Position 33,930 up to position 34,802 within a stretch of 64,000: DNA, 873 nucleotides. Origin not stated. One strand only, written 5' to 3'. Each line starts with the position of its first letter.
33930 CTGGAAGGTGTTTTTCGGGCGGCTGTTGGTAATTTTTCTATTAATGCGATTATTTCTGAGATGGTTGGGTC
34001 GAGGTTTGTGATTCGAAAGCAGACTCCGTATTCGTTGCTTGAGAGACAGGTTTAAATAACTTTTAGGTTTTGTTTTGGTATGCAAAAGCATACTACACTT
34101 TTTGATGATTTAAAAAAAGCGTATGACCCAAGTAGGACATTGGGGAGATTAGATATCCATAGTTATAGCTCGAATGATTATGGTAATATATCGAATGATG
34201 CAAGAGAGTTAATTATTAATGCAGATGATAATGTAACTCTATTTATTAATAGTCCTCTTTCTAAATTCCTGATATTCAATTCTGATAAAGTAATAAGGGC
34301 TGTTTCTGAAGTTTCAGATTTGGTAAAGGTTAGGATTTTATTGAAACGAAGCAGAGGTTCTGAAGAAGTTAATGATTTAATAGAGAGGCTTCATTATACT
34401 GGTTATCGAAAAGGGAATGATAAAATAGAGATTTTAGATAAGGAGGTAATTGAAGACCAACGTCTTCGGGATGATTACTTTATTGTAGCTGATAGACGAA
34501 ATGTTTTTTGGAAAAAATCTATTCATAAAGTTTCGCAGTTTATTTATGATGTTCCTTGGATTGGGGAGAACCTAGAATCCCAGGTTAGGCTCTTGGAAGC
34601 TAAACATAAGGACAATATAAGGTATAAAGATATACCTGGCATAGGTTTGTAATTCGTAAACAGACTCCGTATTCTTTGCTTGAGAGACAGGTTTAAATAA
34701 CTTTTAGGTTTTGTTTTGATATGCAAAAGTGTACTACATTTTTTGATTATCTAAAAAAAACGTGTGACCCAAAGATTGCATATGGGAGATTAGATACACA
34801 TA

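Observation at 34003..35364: Tandem array of 641-bp self-contained gene units whose promoter, start codon and stop codon all come from the 80-nt repeat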

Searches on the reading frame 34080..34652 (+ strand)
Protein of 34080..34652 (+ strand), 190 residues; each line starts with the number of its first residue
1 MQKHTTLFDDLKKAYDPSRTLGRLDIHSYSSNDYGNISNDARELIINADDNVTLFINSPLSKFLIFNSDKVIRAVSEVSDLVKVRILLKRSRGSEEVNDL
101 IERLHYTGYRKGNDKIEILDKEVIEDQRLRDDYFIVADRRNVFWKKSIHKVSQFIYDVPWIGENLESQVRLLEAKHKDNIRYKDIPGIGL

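Call 6: search_protein_families(library=pfam, proteins=[window:34080-34652:+], max_evalue=0.1)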
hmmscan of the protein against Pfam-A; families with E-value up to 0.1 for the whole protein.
window:34080-34652:+ (190 aa): 0 families

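Call 7: find_homologous_proteins(query=window:34080-34649:+, max_evalue=0.01)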
Query window:34080-34649:+ (190 aa): 2 proteins with E <= 0.01 among 114 candidates.
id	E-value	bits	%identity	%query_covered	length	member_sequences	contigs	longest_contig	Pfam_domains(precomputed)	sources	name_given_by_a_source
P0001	6.1e-119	412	100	100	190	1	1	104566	-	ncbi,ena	-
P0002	3.2e-73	263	66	100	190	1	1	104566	-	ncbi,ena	-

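Call 14: search_protein_representatives(alignment_id=A1)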
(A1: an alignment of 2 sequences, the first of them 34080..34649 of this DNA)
Query: 2 sequences, 190 profile positions. Proteins with E-value up to 0.001 (for the whole library): 8; up to 1e-10: 4; up to 1e-30: 2. The best 8 are listed.
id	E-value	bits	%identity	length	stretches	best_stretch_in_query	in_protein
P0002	8.2e-115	397.3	-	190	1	1-190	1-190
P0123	7.6e-36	139.8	-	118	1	5-111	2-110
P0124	4.9e-15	71.9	-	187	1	35-174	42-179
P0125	3.1e-11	59.5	-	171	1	34-170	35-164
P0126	1.4e-08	50.8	-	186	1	35-175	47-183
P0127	6.4e-06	42.2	-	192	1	34-172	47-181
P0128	8.3e-05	38.6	-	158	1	114-172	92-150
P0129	3.6e-04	36.5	-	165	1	36-170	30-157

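Call 18: find_encoding_contigs(protein=P0123, flank=10000, max_places=6)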
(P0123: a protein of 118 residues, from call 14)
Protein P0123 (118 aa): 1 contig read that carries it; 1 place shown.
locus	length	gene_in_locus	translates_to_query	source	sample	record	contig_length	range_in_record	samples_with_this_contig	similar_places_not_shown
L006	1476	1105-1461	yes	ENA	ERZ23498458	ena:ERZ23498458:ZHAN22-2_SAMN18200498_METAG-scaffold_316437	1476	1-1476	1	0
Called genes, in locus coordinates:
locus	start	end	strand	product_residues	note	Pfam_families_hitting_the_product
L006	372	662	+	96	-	-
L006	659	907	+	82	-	PF26092:T4_Y16D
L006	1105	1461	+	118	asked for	-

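Call 19: find_encoding_contigs(protein=P0124, flank=6000, max_places=4)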
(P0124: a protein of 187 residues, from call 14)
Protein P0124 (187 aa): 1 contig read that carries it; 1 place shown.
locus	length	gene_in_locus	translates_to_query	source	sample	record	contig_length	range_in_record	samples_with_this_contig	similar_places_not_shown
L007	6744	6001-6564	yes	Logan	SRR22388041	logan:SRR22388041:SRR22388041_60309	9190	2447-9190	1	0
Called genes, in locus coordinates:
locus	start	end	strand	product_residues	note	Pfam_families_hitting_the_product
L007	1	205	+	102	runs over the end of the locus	PF00338:Ribosomal_S10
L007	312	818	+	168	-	-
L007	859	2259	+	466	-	-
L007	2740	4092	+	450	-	-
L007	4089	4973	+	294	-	PF02086:MethyltransfD12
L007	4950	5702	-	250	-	-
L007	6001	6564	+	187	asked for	-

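Call 25: find_homologous_proteins(query=A2, max_evalue=0.001)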
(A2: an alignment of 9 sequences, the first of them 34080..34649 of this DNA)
Query A2 (9 sequences) (190 aa, profile of the alignment): 4 proteins with E <= 0.001 among 3278 candidates.
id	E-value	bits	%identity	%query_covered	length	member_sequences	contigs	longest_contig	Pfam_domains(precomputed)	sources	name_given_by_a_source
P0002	6.3e-62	226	66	100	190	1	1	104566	-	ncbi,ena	-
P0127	3.1e-60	221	24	77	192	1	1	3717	-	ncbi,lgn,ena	-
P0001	1.2e-58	216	100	100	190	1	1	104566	-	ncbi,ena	-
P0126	1.8e-58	215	38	35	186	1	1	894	-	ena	-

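Call 30: predict_structure(alignment_id=A2)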
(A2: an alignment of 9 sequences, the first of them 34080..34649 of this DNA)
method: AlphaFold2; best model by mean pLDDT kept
length: 190 residues; sequences in the alignment: 9
mean_pLDDT: 83.2   pTM: 0.81
mean pLDDT of the five models: 83.2, 81.4, 80.0, 79.7, 75.1
residues with pLDDT >= 90: 76; 70-90: 83; 50-70: 21; < 50: 10
segments of 3 or more residues with pLDDT < 50: 1-5, 19-21
pLDDT, mean of each block of 10 residues (from residue 1): 46 52 73 93 96 92 92 93 92 80 88 80 87 92 86 89 88 88 73
secondary structure, 60 per line:
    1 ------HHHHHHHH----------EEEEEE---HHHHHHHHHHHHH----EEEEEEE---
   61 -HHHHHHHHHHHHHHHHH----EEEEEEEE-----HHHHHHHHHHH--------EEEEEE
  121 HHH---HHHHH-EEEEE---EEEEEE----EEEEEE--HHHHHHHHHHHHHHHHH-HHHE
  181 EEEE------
elements in order: H7-14 E25-30 H34-46 E51-57 H62-78 E83-90 H96-106 E115-120 H127-131 E133-137 E141-146 E151-156 H159-175 E180-184

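Call 31: find_encoding_contigs(protein=P0001, flank=1000, max_places=4)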
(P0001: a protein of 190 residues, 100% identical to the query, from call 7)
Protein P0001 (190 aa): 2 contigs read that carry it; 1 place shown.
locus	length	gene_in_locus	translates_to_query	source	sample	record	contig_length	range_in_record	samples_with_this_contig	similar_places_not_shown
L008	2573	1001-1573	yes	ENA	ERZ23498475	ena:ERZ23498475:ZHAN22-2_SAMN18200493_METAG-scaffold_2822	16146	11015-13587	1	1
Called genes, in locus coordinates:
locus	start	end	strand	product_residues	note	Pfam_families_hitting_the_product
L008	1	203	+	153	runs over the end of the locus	-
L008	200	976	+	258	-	-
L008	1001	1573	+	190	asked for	-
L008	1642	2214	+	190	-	-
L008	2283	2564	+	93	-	PF04010:DUF357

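Call 36: fold_search(model_id=the predicted structure, library=pdb)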
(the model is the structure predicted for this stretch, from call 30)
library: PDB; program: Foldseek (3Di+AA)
matches with E <= 10: 826; with E <= 0.001: 28
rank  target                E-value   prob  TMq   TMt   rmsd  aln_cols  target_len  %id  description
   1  4urj_B                8.4e-06  1.00  0.51  0.55   6.4       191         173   12  Crystal structure of human BJ-TSA-9 (released 2014-10-01)
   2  1byr                  1.1e-05  1.00  0.55  0.67   4.6       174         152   10  CRYSTAL STRUCTURE OF A PHOSPHOLIPASE D FAMILY MEMBER, NUC FROM SALMONELLA TYPHIMURIUM (released 1999-10-19)
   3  5bpi_C                1.2e-05  1.00  0.45  0.35  10.5       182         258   13  Structure of TrmBL2, an archaeal chromatin protein, shows a novel mode of DNA binding. (released 2015-09-02)
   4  5bpi_D                1.4e-05  1.00  0.45  0.35  10.9       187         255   12  Structure of TrmBL2, an archaeal chromatin protein, shows a novel mode of DNA binding. (released 2015-09-02)
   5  3qph_A                1.8e-05  1.00  0.49  0.31  12.8       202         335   14  The three-dimensional structure of TrmB, a global transcriptional regulator of the hyperthermophilic archaeon Pyrococc (released 2012-05-30)
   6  2f5t_X                3.5e-05  1.00  0.48  0.41   4.6       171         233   16  Crystal Structure of the sugar binding domain of the archaeal transcriptional regulator TrmB (released 2006-02-21)
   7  5bqt_A                3.5e-05  1.00  0.47  0.36   8.2       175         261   14  Structure of TrmBL2, an archaeal chromatin protein, shows a novel mode of DNA binding. (released 2015-09-02)
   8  5bpd_B                4.4e-05  1.00  0.51  0.38   9.5       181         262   16  Structure of TrmBL2, an archaeal chromatin protein, shows a novel mode of DNA binding. (released 2015-09-02)
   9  8v07_C                4.7e-05  1.00  0.46  0.23   4.7       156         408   12  Crystal structure of mouse PLD3 co-crystallized with 5'Pi-ssDNA for 30 days (released 2024-03-13)
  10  8v07_A                4.7e-05  1.00  0.48  0.24   5.7       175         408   10  Crystal structure of mouse PLD3 co-crystallized with 5'Pi-ssDNA for 30 days (released 2024-03-13)
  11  5bpd_D                4.7e-05  1.00  0.47  0.36  10.7       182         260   15  Structure of TrmBL2, an archaeal chromatin protein, shows a novel mode of DNA binding. (released 2015-09-02)
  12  5bqt_B                9.8e-05  1.00  0.46  0.37   9.2       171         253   15  Structure of TrmBL2, an archaeal chromatin protein, shows a novel mode of DNA binding. (released 2015-09-02)
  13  6ehi_B                1.6e-04  1.00  0.53  0.61   5.3       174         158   13  NucT from Helicobacter pylori (released 2018-01-17)
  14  5bpd_C                1.6e-04  1.00  0.47  0.36  10.3       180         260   14  Structure of TrmBL2, an archaeal chromatin protein, shows a novel mode of DNA binding. (released 2015-09-02)
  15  8v07_D                1.7e-04  1.00  0.45  0.23   5.4       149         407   11  Crystal structure of mouse PLD3 co-crystallized with 5'Pi-ssDNA for 30 days (released 2024-03-13)
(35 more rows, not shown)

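Call 55: find_encoding_contigs(protein=P0127, flank=4000, max_places=3)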
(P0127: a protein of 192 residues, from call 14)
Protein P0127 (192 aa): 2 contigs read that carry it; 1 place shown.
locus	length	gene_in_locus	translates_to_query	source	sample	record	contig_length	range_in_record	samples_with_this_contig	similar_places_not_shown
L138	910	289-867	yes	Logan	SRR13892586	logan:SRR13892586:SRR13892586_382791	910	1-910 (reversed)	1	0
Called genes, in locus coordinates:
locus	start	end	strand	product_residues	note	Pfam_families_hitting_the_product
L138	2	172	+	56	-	?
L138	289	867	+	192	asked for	-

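Call 56: find_encoding_contigs(protein=P0125, flank=4000, max_places=3)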
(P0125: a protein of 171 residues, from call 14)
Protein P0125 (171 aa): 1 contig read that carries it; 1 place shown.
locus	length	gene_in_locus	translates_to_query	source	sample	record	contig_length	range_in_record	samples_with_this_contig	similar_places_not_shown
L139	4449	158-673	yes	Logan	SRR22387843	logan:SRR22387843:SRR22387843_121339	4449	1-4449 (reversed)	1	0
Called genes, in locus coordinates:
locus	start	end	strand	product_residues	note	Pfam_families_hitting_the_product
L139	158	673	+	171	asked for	-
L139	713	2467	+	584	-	-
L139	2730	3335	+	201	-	-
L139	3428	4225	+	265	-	-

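Call 57: find_encoding_contigs(protein=P0129, flank=4000, max_places=3)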
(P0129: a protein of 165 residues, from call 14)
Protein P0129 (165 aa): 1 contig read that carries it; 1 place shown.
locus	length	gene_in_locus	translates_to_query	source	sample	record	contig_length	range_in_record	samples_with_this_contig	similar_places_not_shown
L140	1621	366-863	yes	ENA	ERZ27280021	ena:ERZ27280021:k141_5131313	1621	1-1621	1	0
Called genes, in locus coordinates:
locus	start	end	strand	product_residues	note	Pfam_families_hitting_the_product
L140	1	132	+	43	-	?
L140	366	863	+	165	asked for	-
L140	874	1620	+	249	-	?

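Call 59: search_protein_families(library=padloc, alignment_id=A2, max_evalue=0.05)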
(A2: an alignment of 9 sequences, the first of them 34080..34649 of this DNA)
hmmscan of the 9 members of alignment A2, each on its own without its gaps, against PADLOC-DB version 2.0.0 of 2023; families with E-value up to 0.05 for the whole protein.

A. member 1, window:34080-34649:+ (190 aa): 0 families

B. families by the number of members that match (of 9 scanned): 0 families

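Call 60: search_protein_families(library=phrogs, alignment_id=A2, max_evalue=0.05)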
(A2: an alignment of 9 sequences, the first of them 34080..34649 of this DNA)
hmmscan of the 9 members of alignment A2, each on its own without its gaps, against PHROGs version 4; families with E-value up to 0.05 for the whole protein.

A. member 1, window:34080-34649:+ (190 aa): 0 families

B. families by the number of members that match (of 9 scanned): 2 families
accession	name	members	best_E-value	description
phrog_37124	-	1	0.0023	-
phrog_17059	-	1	0.039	-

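Call 61: search_solved_structures(query=A2, max_evalue=1)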
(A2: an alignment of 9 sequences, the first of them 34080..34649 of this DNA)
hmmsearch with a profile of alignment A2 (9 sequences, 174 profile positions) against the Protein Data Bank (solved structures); distinct sequences matched with E-value up to 1: 2.
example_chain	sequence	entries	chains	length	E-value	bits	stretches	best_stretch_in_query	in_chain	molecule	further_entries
3hvy_A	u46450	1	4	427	0.27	14.3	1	11-65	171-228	Cystathionine beta-lyase family protein, YNBB B.subtilis ortholog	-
9okb_O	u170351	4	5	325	0.78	12.9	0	77-119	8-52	Centromere protein O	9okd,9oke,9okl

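Call 67: fold_search(model_id=the predicted structure, library=viral)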
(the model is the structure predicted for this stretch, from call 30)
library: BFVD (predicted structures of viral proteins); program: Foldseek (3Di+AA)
matches with E <= 10: 456; with E <= 0.001: 3
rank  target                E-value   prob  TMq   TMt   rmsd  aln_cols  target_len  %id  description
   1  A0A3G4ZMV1            2.9e-05  1.00  0.52  0.31   4.7       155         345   15  PLD phosphodiesterase domain-containing protein [Terrestrivirus sp.]
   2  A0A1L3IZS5            1.9e-04  1.00  0.49  0.36   5.1       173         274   13  (no name in the UniProt tables at hand)
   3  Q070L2                2.8e-04  1.00  0.42  0.24   6.3       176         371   11  Palmitylated EEV envelope lipase [Nile crocodilepox virus (isolate Crocodylus niloticus/Zimbabwe/Ume/2001)]
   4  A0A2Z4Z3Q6            9.8e-03  0.11  0.15  0.09  14.2       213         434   10  (no name in the UniProt tables at hand)
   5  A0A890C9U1            3.3e-02  0.90  0.43  0.39   5.6       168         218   10  Major envelope protein (Fragment) [Orf virus]
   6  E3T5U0                9.5e-02  0.09  0.18  0.12  12.0       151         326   10  Uncharacterized protein [Cafeteria roenbergensis virus (strain BV-PW1)]
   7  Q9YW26                1.4e-01  0.06  0.15  0.06  13.5       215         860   10  mRNA-capping enzyme catalytic subunit [Melanoplus sanguinipes entomopoxvirus]
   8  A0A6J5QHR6            1.6e-01  0.06  0.17  0.16  14.7       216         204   11  Methyltransferase domain containing protein [uncultured Caudovirales phage]
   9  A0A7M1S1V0            1.9e-01  0.18  0.21  0.14  13.1       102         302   11  Uncharacterized protein [uncultured phage cr271_1]
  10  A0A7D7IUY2            2.5e-01  0.15  0.24  0.11  13.6       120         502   12  (no name in the UniProt tables at hand)
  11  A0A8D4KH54            3.0e-01  0.08  0.16  0.15  10.4       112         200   10  (no name in the UniProt tables at hand)
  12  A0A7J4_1              3.2e-01  0.25  0.34  0.07   7.6       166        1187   12  PLD phosphodiesterase domain-containing protein [Microcystis phage LMM01]
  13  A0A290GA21            3.9e-01  0.18  0.21  0.28   4.3        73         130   19  CPXV061 protein [Cowpox virus]
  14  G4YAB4                4.1e-01  0.15  0.27  0.33  10.0       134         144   10  (no name in the UniProt tables at hand)
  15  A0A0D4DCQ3            4.1e-01  0.02  0.11  0.03  22.6       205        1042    9  (no name in the UniProt tables at hand)
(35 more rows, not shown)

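Call 89: find_related_loci(query=window:34080-34649:+, collection=viral_contigs, flank=5000)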
Query window:34080-34649:+ (190 aa) in viral_contigs; peptide patterns used: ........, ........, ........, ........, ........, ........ (x = any residue, [..] = any of these).
25 stretches matched a pattern, but none encodes a relative of the query by tblastn (E <= 1e-3).

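Call 90: find_related_loci(query=P0124, collection=viral_contigs, flank=5000)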
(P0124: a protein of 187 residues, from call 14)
Query P0124 (187 aa) in viral_contigs; peptide patterns used: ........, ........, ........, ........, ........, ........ (x = any residue, [..] = any of these).
18 stretches matched a pattern, but none encodes a relative of the query by tblastn (E <= 1e-3).

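Call 96: find_encoding_contigs(protein=P0002, flank=1500, max_places=6)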
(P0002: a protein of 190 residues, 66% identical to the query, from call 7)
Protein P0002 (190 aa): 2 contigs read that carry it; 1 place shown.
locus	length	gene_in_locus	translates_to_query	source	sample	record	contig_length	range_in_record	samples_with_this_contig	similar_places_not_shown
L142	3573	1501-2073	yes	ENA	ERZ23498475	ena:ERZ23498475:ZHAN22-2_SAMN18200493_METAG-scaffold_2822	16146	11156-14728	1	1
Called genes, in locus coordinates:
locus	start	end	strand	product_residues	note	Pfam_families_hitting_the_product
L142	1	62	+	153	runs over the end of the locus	-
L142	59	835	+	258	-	-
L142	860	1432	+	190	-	-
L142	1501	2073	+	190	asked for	-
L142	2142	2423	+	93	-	PF04010:DUF357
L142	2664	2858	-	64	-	-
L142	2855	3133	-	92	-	-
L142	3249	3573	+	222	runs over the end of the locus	PF00696:AA_kinase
